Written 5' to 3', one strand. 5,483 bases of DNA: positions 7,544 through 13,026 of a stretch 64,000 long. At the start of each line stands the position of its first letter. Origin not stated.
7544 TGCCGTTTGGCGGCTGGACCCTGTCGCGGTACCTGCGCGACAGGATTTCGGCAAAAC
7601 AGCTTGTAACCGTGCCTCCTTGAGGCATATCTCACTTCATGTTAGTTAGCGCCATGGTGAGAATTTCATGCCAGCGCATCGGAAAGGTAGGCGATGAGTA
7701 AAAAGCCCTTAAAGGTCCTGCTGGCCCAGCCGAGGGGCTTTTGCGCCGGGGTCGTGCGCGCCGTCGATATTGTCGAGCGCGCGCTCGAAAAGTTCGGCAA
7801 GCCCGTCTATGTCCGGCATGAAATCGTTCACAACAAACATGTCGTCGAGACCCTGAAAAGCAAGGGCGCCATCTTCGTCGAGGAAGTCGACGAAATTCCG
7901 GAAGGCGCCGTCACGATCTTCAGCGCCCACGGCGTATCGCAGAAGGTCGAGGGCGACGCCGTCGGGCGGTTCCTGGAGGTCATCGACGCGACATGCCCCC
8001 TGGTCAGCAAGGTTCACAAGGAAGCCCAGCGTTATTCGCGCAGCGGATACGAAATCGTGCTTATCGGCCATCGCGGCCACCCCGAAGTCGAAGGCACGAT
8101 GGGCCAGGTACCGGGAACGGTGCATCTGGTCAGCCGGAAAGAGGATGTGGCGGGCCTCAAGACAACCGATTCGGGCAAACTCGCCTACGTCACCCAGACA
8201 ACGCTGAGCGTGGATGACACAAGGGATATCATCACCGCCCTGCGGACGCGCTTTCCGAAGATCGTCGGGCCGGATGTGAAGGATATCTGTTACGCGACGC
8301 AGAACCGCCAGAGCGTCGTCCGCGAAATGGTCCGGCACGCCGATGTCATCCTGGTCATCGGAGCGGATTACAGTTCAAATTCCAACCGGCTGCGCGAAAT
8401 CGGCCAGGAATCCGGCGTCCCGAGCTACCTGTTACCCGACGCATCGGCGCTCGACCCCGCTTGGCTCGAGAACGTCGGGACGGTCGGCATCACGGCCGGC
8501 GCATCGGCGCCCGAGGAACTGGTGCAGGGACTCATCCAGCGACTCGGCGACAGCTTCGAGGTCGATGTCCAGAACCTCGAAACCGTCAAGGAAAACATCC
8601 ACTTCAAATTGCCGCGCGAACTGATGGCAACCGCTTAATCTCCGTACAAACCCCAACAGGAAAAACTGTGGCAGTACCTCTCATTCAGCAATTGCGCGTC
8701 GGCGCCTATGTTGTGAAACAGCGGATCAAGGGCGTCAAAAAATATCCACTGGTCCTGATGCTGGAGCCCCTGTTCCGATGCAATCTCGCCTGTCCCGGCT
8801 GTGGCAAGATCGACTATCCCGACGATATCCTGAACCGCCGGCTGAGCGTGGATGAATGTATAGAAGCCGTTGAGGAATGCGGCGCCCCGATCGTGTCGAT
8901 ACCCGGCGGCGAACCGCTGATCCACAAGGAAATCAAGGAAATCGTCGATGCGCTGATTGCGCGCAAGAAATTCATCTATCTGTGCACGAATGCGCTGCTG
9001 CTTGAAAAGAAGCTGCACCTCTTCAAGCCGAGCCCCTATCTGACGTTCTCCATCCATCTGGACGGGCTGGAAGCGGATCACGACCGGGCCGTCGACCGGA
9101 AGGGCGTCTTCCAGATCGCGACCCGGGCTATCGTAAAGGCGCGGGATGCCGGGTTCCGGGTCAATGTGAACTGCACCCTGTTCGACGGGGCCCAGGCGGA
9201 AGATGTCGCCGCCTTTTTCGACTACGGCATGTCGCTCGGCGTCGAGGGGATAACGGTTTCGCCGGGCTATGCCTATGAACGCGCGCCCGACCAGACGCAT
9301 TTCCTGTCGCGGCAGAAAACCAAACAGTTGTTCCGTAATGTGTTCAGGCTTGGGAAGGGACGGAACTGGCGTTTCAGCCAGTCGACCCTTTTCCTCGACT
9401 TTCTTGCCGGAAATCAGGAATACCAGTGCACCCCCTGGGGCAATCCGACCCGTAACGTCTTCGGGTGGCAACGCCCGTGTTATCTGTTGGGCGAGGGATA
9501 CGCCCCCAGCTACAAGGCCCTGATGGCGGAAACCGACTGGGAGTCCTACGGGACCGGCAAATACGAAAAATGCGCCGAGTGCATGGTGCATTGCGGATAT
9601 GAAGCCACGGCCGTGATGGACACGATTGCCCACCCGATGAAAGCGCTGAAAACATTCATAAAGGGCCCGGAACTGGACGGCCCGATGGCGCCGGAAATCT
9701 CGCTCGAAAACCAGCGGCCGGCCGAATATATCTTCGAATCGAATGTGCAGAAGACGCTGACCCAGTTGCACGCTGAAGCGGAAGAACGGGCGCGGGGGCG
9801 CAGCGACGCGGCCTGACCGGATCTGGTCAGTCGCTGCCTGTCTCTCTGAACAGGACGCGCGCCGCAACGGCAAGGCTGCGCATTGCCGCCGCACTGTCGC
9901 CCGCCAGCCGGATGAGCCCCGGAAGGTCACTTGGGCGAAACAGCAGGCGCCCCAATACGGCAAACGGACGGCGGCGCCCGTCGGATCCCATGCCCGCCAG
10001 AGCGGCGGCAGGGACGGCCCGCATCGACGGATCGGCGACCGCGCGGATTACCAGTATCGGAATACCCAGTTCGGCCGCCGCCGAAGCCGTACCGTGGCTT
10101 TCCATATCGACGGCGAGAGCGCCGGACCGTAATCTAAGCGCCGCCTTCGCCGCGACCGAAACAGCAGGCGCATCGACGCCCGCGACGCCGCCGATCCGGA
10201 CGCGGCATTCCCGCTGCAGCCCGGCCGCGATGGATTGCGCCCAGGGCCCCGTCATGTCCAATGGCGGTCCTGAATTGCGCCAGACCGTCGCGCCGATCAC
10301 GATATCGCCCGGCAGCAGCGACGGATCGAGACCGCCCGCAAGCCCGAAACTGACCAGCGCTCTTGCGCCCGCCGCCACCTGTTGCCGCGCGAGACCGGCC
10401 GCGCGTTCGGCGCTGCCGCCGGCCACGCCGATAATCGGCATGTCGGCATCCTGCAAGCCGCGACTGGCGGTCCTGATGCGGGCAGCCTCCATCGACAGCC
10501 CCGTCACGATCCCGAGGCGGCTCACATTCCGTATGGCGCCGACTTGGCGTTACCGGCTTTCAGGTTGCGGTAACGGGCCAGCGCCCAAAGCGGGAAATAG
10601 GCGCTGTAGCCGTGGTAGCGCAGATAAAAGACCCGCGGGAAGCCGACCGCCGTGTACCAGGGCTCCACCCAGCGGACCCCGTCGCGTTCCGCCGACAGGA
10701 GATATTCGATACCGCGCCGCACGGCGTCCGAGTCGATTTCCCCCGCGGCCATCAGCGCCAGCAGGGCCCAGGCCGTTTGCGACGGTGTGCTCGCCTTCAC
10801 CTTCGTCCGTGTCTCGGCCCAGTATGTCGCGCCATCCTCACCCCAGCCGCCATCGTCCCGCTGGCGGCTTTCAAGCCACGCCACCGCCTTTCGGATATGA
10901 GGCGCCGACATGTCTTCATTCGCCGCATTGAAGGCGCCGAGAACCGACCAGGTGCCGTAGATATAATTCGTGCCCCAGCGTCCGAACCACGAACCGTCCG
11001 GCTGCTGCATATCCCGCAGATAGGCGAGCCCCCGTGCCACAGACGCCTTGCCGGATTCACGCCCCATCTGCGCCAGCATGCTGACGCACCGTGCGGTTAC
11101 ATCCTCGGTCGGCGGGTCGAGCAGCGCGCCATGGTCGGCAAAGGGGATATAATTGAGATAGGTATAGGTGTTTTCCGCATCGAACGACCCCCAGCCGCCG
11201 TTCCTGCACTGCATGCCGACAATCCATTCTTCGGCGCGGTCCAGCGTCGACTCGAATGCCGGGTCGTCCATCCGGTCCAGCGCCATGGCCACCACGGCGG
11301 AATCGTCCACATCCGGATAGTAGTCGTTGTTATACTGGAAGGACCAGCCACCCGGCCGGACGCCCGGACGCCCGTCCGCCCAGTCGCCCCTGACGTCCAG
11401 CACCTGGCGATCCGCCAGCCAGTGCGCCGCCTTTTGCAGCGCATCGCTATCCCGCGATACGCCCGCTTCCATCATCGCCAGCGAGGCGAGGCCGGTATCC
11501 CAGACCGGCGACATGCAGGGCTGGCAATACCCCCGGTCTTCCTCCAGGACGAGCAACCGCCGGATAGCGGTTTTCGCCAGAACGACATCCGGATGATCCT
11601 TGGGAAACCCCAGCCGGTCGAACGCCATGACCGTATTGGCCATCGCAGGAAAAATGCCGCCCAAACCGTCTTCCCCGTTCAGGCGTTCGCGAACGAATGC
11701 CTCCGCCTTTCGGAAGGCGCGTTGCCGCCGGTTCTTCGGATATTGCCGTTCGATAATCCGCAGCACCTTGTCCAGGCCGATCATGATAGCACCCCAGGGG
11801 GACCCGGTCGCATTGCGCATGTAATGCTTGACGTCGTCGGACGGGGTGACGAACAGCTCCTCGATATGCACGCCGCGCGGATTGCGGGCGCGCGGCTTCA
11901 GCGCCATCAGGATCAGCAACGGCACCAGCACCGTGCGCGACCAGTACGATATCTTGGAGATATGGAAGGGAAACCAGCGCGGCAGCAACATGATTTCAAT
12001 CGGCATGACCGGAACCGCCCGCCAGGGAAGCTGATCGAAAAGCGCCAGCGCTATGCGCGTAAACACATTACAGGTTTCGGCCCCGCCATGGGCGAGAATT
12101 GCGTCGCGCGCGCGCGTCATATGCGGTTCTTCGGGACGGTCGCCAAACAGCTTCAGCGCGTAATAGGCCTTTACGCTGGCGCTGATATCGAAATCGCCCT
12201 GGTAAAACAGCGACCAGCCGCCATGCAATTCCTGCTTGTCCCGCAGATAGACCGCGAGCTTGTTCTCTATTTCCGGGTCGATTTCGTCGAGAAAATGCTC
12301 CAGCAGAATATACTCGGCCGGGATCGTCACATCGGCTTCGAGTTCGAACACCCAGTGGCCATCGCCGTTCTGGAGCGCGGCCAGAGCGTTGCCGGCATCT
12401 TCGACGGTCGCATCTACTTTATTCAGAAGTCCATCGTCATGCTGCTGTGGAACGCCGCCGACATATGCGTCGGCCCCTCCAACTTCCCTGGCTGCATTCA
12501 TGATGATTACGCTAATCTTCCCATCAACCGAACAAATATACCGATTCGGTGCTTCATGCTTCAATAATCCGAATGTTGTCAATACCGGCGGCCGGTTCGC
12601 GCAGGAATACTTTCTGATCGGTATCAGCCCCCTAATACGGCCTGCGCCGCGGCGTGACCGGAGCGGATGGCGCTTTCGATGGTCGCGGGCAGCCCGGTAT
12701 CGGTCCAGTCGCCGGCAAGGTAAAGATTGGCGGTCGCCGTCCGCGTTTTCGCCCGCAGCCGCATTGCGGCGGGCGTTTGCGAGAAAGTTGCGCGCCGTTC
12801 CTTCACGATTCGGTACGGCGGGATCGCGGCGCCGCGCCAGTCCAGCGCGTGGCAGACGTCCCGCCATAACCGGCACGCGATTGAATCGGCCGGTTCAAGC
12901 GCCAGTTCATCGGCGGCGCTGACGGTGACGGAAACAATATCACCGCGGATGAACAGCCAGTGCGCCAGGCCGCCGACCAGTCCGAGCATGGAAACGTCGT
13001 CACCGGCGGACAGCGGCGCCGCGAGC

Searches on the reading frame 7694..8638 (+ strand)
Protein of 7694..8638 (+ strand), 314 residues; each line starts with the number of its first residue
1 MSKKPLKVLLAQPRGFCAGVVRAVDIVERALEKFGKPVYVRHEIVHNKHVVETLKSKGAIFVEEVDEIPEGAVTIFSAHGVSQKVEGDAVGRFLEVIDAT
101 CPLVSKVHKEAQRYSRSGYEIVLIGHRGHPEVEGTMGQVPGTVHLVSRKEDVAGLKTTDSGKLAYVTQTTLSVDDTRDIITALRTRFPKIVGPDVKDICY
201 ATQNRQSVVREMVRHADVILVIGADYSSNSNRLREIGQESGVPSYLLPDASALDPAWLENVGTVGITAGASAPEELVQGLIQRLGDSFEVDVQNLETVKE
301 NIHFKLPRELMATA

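Call 23: search_protein_families(library=ncbifam, proteins=[window:7694-8638:+], max_evalue=0.00001)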
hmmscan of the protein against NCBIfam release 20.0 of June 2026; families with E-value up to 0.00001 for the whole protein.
window:7694-8638:+ (314 aa): 8 families
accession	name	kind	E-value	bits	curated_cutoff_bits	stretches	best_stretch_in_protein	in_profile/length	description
NF002188.0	PRK01045.1-2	equivalog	1.4e-143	477.6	420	1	7-312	2-309/315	4-hydroxy-3-methylbut-2-enyl diphosphate reductase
NF002190.0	PRK01045.1-4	subfamily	2.1e-137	457.3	389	1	2-311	3-316/321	4-hydroxy-3-methylbut-2-enyl diphosphate reductase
NF002189.0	PRK01045.1-3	equivalog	3.8e-128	427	444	1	5-312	13-321/326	4-hydroxy-3-methylbut-2-enyl diphosphate reductase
TIGR00216.1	ispH_lytB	equivalog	4.6e-96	321.3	187.85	1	7-284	1-279/282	4-hydroxy-3-methylbut-2-enyl diphosphate reductase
NF002187.0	PRK01045.1-1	equivalog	1.5e-73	247.3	276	1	6-285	1-276/282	4-hydroxy-3-methylbut-2-enyl diphosphate reductase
NF000907.0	PRK00087.1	equivalog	6.1e-71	239.5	624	1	7-297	2-288/671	bifunctional 4-hydroxy-3-methylbut-2-enyl diphosphate reductase/30S ribosomal protein S1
NF009024.0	PRK12360.1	equivalog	4.8e-62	209.8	387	1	7-284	2-278/281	4-hydroxy-3-methylbut-2-enyl diphosphate reductase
NF009911.0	PRK13371.1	equivalog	8e-38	130.5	440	2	5-143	54-198/405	4-hydroxy-3-methylbut-2-enyl diphosphate reductase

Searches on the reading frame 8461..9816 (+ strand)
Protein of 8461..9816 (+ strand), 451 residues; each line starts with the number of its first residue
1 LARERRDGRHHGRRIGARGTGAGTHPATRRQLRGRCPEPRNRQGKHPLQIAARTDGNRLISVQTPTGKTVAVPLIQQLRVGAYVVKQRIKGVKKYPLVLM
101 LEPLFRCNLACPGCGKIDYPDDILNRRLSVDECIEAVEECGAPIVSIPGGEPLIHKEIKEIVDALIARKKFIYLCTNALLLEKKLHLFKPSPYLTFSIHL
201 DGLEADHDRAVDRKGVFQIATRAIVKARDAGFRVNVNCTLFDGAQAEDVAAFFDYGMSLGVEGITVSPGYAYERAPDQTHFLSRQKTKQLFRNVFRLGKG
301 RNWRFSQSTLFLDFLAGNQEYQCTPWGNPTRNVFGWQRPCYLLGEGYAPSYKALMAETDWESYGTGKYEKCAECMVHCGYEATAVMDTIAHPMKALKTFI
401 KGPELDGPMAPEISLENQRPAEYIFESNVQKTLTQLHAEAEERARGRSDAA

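Call 23: search_protein_families(library=ncbifam, proteins=[window:8461-9816:+], max_evalue=0.00001)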
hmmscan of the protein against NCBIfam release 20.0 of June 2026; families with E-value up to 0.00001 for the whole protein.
window:8461-9816:+ (451 aa): 30 families (the best 25 are shown)
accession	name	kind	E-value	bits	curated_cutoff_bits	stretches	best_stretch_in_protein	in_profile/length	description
TIGR03470.1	HpnH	equivalog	1.7e-165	549.7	225.05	1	71-387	2-318/318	adenosyl-hopene transferase HpnH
TIGR03961.1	rSAM_PTO1314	hypoth_equivalog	3e-20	72.8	306.05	1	86-382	12-306/332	PTO1314 family radical SAM protein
TIGR04051.1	rSAM_NirJ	equivalog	1.3e-15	57.2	515.45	1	104-271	9-179/354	heme d1 biosynthesis radical SAM protein NirJ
TIGR02666.1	moaA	equivalog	2.9e-15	56.1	284.05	1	106-257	19-181/336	GTP 3',8-cyclase MoaA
NF049973.1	radical_Rv1681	equivalog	2.2e-14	53.1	380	1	53-255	36-233/326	Rv1681 family radical SAM protein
TIGR04545.1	rSAM_ahbD_hemeb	equivalog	1.7e-13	50.7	500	1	106-262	9-168/339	heme b synthase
TIGR02668.1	moaA_archaeal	equivalog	4.1e-13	49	325.25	1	106-256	19-173/303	GTP 3',8-cyclase MoaA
TIGR04546.1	rSAM_ahbC_deAc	equivalog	1.3e-12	47.3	650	1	102-255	44-199/390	12,18-didecarboxysiroheme deacetylase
TIGR03962.1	mycofact_rSAM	equivalog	2e-12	47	265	1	94-260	9-181/339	mycofactocin radical SAM maturase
TIGR04347.1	pseudo_SAM_Halo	equivalog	7.4e-12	45.2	525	1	100-263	41-206/390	TIGR04347 family pseudo-SAM/SPASM protein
TIGR04053.2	TIGR04053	equivalog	9.4e-12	44.8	395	1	93-250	4-167/366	TIGR04053 family radical SAM/SPASM domain-containing protein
TIGR04133.1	rSAM_w_lipo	hypoth_equivalog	2e-11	43.4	425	1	88-291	14-225/350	TIGR04133 family radical SAM/SPASM protein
NF001199.0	PRK00164.2-1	equivalog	5e-11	42.3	231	1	106-257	21-176/308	GTP 3',8-cyclase MoaA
TIGR03913.1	rad_SAM_trio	equivalog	3.6e-10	38.8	591.75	1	96-281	18-204/477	GDL motif peptide-associated radical SAM/SPASM maturase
TIGR04054.1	rSAM_NirJ1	equivalog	7e-10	38.1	650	1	100-241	39-183/387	putative heme d1 biosynthesis radical SAM protein NirJ1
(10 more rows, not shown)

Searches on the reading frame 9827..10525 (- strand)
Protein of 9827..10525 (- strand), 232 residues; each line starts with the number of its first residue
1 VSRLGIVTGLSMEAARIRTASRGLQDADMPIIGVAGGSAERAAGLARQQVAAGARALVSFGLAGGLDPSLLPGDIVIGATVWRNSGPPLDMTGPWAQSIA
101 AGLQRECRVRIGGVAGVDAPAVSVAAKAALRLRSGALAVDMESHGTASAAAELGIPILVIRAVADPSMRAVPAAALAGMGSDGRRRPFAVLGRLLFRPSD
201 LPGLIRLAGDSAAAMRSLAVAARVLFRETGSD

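Call 5: search_protein_families(library=pfam, proteins=[window:9827-10525:-])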
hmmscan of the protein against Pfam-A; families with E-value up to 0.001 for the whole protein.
window:9827-10525:- (232 aa): 1 family
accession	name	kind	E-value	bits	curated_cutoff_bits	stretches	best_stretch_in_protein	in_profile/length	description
PF01048.26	PNP_UDP_1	-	7.8e-18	65.2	25.1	1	23-168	37-201/233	Phosphorylase superfamily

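Call 6: search_protein_families(library=ncbifam, proteins=[window:9827-10525:-])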
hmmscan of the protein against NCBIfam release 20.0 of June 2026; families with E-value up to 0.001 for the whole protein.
window:9827-10525:- (232 aa): 5 families
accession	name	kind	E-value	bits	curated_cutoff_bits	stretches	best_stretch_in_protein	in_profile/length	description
TIGR03468.1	HpnG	hypoth_equivalog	8.2e-54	182.4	187.1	1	28-219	20-210/212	hopanoid-associated phosphorylase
NF005476.0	PRK07077.1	equivalog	1.8e-43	148.6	215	1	6-228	14-233/243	phosphorylase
NF006087.0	PRK08236.1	equivalog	2.6e-09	37.1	213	1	104-165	126-188/219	futalosine hydrolase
NF004079.0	PRK05584.1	equivalog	1.6e-08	34.4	169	1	106-166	138-199/232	5'-methylthioadenosine/adenosylhomocysteine nucleosidase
TIGR03664.1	fut_nucase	equivalog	3.9e-08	33.3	124.7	1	104-164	140-200/228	futalosine hydrolase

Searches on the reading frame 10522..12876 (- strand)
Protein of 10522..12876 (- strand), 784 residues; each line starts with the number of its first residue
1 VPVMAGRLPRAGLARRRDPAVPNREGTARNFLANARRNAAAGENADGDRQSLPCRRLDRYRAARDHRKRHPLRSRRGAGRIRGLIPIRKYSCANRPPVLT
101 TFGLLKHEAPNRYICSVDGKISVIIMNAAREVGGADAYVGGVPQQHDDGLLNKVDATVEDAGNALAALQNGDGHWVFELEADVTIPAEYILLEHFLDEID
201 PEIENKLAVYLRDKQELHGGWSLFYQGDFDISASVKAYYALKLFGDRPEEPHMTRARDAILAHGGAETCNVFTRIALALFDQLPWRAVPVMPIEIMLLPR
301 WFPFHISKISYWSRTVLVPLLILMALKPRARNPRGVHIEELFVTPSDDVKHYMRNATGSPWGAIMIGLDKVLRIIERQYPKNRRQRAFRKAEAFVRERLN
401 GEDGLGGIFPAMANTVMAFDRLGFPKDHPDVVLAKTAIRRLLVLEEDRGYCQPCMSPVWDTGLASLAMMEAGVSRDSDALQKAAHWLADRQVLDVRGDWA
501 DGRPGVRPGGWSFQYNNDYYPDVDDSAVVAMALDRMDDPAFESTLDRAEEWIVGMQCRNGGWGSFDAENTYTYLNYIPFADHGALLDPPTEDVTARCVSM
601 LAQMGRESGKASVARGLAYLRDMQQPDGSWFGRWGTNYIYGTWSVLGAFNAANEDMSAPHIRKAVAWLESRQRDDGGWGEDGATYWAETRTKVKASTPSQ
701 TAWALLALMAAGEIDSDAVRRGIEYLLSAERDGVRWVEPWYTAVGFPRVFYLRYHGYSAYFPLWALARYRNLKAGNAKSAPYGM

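Call 5: search_protein_families(library=pfam, proteins=[window:10522-12876:-])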
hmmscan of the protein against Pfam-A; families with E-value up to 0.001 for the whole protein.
window:10522-12876:- (784 aa): 5 families
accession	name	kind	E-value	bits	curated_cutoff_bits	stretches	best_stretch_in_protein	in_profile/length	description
PF13243.12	SQHop_cyclase_C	-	1.2e-137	458.7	26.1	1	455-771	1-319/319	Squalene-hopene cyclase C-terminal domain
PF13249.12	SQHop_cyclase_N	-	2.3e-126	421.3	26.2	2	159-446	2-290/291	Squalene-hopene cyclase N-terminal domain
PF00432.27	Prenyltrans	-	8.2e-07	29.2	26.5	1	533-681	39-170/304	Prenyltransferase alpha-alpha toroid domain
PF07678.20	TED_complement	-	5.1e-05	23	22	0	618-728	70-188/312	A-macroglobulin TED domain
PF09492.16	Pec_lyase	-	0.0005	19.9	22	0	527-583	46-101/292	Pectic acid lyase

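Call 6: search_protein_families(library=ncbifam, proteins=[window:10522-12876:-])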
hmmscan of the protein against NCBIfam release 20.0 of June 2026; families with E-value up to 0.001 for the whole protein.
window:10522-12876:- (784 aa): 6 families
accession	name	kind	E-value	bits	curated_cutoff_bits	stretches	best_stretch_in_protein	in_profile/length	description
TIGR01507.1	hopene_cyclase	equivalog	9.5e-242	803.9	431.1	1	153-774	16-638/640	squalene--hopene cyclase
TIGR01787.1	squalene_cyclas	subfamily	2.2e-192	641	322.7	1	158-771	2-622/622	squalene/oxidosqualene cyclases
TIGR03463.1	osq_cycl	subfamily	4.7e-65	220.1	851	1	165-769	4-634/634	2,3-oxidosqualene cyclase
TIGR04277.1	squa_tetra_cyc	equivalog_domain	8.4e-47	160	500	2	504-771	344-622/624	tetrahymanol synthase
NF053823.1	SCO2321_fam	equivalog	5.2e-12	45.4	300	1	547-656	67-165/405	SCO2321 family membrane protein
TIGR02474.1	pec_lyase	equivalog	0.00097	18.8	189.8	0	528-583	53-106/295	pectate lyase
